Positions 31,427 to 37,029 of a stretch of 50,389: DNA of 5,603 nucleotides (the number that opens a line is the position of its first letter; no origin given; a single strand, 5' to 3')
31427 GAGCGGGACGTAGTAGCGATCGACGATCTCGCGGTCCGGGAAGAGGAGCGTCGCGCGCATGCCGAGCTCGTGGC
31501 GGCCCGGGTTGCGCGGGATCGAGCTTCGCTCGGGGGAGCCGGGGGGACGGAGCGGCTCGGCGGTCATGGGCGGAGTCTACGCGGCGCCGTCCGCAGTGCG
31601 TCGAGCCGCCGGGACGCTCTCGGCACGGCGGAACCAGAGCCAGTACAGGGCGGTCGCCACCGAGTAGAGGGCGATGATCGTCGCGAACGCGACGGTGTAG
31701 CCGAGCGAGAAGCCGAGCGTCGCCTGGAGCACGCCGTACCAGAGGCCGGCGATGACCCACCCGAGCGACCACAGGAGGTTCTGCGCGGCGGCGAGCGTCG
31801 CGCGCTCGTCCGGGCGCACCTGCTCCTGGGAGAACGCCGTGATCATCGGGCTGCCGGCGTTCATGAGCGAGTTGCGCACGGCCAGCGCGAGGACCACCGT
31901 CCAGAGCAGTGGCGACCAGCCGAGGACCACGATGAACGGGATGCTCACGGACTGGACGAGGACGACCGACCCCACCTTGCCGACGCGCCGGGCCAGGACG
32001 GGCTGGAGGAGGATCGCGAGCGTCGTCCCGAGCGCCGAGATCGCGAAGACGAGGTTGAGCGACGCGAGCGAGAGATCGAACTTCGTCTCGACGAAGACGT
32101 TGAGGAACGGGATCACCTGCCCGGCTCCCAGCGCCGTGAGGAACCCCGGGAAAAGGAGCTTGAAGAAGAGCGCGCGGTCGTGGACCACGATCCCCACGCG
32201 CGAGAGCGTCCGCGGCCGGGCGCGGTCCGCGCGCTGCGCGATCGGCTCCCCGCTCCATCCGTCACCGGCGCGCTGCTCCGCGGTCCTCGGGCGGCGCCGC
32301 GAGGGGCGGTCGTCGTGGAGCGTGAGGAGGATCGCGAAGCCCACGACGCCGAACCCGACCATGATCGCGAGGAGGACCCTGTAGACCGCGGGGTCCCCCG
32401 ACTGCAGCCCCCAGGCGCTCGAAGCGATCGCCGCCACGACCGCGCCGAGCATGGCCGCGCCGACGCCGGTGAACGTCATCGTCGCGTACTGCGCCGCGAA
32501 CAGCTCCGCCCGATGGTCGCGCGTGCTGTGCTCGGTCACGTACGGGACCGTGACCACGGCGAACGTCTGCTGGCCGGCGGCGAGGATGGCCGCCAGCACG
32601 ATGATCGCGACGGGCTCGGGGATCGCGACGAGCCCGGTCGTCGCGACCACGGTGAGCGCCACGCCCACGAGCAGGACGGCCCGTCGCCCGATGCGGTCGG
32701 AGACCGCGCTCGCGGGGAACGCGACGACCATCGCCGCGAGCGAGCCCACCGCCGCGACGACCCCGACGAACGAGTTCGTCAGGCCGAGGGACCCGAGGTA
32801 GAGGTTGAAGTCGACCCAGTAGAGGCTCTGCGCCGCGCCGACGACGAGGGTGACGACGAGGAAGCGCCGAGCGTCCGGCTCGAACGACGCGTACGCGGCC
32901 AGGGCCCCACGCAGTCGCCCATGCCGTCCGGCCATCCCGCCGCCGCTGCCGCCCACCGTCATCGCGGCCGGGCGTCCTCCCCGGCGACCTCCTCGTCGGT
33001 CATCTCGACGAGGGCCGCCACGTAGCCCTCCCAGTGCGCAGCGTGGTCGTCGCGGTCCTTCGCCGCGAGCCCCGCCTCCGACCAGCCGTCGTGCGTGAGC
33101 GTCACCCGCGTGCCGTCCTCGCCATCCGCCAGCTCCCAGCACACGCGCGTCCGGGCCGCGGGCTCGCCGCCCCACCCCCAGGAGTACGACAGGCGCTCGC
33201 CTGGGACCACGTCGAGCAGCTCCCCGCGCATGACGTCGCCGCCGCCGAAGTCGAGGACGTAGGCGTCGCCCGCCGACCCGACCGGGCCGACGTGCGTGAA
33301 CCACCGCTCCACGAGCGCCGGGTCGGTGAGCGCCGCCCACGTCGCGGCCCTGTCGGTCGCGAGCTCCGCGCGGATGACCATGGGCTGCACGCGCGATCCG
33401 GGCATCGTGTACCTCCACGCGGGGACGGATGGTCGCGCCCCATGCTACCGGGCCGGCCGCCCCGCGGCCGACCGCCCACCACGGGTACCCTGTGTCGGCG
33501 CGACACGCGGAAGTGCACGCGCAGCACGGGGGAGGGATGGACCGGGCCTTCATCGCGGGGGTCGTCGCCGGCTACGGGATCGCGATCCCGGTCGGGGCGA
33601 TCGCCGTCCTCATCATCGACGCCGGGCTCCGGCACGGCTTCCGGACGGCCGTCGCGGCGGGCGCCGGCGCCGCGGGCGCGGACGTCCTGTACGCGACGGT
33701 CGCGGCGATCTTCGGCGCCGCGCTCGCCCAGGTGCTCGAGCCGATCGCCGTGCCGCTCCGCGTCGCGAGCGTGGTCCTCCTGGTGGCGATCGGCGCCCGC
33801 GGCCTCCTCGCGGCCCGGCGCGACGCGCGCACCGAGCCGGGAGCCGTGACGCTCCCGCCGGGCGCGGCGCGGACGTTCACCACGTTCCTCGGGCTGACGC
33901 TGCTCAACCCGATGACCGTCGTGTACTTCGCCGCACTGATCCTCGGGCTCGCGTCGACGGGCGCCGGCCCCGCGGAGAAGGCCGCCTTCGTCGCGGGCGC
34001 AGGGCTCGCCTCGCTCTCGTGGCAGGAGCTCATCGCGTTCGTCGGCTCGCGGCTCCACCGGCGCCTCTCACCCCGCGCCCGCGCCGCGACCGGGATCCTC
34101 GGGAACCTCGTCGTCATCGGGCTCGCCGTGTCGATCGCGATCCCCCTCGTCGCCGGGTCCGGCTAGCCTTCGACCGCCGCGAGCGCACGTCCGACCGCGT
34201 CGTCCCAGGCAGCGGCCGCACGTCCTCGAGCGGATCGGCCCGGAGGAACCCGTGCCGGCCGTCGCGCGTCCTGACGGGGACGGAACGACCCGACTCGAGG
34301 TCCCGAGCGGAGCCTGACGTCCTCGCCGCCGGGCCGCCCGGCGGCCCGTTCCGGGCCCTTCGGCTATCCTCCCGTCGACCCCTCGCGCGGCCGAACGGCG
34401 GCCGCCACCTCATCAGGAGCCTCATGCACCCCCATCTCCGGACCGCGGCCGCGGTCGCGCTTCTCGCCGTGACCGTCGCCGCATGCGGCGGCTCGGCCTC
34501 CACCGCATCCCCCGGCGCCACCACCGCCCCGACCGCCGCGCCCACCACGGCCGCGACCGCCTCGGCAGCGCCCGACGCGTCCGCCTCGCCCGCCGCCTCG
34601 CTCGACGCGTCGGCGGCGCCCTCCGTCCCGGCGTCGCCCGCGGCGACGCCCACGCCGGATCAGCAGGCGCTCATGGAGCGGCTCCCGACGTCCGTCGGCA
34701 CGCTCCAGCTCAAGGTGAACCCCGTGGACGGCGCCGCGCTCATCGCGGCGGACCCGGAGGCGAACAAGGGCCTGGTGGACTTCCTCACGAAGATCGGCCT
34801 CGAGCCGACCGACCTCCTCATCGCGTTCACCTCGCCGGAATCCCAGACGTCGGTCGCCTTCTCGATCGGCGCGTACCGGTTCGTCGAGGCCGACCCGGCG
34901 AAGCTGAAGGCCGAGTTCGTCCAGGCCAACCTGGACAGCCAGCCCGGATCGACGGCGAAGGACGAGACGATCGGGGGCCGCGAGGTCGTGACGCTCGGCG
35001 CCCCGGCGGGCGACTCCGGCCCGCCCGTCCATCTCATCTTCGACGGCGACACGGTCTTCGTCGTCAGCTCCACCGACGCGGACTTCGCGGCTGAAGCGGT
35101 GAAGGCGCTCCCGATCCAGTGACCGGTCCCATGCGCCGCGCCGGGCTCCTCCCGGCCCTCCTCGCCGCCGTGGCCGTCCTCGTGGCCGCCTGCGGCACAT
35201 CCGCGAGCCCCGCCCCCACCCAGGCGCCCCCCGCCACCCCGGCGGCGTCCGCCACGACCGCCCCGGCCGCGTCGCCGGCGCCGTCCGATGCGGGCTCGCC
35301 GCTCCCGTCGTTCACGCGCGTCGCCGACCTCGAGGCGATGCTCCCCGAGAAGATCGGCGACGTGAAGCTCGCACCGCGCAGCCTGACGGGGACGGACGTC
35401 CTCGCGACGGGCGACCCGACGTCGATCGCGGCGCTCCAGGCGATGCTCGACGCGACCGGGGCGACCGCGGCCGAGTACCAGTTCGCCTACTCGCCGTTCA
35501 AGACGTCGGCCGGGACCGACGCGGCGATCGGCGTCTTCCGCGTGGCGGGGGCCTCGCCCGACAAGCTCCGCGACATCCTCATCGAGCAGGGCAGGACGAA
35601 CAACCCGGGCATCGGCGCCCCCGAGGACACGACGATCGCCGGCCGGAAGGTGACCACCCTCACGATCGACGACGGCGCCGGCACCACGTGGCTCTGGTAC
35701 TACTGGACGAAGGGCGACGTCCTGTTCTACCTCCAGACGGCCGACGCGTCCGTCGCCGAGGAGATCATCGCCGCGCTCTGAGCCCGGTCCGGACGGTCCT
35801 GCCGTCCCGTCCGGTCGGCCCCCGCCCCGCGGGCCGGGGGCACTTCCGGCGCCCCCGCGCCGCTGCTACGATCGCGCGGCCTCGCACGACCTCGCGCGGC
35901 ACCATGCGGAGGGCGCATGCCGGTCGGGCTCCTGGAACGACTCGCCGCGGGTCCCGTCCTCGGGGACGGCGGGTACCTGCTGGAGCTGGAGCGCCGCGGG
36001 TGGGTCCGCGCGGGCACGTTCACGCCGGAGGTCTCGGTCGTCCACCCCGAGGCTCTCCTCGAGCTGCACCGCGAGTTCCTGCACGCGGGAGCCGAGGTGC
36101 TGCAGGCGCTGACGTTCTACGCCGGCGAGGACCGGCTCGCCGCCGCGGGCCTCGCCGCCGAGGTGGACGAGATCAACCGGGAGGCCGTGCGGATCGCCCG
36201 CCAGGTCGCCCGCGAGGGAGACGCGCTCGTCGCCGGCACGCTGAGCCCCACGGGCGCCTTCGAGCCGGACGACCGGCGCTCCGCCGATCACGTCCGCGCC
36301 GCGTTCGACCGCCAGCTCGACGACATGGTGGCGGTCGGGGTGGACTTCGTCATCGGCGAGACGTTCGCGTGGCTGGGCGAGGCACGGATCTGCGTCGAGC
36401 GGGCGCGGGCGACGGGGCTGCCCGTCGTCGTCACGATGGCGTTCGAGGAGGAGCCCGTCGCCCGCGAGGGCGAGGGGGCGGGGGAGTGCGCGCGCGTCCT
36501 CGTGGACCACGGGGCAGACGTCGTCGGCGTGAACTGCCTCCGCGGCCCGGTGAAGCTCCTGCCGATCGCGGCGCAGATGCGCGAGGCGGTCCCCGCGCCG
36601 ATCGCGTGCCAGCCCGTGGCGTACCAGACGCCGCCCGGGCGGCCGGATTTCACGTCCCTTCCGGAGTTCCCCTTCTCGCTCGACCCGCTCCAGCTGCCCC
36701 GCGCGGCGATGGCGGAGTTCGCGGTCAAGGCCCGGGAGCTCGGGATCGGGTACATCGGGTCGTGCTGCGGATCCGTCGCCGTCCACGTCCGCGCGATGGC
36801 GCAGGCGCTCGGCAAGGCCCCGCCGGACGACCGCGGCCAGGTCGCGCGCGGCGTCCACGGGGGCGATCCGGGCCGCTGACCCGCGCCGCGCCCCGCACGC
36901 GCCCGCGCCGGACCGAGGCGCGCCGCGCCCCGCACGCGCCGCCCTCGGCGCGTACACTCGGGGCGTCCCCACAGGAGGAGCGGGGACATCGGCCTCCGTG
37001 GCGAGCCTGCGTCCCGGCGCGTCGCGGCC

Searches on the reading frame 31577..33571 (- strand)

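Call 83: search_protein_families(library=pfam, proteins=[window:31577-33571:-], max_evalue=0.00001)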
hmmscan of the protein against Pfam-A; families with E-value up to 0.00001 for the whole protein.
window:31577-33571:- (664 aa): 3 families
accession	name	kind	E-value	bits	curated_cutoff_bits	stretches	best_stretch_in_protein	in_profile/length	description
PF07690.21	MFS_1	-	8.9e-35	120.6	33.4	1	238-608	2-346/347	Major Facilitator Superfamily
PF12832.13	MFS_1_like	-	4.6e-12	46.1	25.2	1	232-380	212-358/373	MFS_1 like family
PF00083.30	Sugar_tr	-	1.2e-06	28.1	22.3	1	262-405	41-188/452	Sugar (and other) transporter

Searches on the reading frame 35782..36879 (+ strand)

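Call 83: search_protein_families(library=pfam, proteins=[window:35782-36879:+], max_evalue=0.00001)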
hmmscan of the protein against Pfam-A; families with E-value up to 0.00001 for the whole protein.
window:35782-36879:+ (365 aa): 1 family
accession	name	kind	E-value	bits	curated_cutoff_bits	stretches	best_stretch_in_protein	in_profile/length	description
PF02574.22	S-methyl_trans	-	2.6e-44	152.7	22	1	60-343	2-283/283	Homocysteine S-methyltransferase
